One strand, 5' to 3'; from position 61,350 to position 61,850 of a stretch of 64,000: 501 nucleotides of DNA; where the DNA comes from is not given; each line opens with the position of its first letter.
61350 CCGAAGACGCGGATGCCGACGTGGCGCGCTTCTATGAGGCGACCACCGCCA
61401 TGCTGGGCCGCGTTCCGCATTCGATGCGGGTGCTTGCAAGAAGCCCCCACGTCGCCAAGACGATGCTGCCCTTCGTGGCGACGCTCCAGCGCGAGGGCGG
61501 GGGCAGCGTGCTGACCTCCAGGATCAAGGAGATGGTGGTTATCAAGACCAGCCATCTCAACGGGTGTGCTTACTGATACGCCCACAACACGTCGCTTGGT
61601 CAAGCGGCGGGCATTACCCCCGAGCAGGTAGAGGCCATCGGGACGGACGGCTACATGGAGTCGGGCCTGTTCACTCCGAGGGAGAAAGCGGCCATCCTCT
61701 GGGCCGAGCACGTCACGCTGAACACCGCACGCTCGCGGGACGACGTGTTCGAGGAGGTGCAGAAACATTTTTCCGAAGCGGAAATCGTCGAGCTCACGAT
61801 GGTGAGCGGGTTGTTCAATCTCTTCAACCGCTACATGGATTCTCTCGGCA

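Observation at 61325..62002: Split AhpD-like/CMD-family gene is a selenoprotein: in-frame TGA at the second redox-cysteine position, plus a candidate SECIS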

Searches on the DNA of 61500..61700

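Call 33: search_rna_families(source=window, start=61500, end=61700, threshold=evalue, max_evalue=10)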
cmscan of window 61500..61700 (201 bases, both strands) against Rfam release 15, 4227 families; matches with E-value up to 10: 2.
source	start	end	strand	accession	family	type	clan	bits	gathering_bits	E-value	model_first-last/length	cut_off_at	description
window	61522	61543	+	RF00355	snoR28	Gene; snRNA; snoRNA; CD-box;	-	13.3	45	8.9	1-78/78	no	Small nucleolar RNA snoR28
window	61600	61621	+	RF02975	DUF3800-XI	Gene; sRNA;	-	9.6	37.8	7.6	1-48/48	no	DUF3800-XI RNA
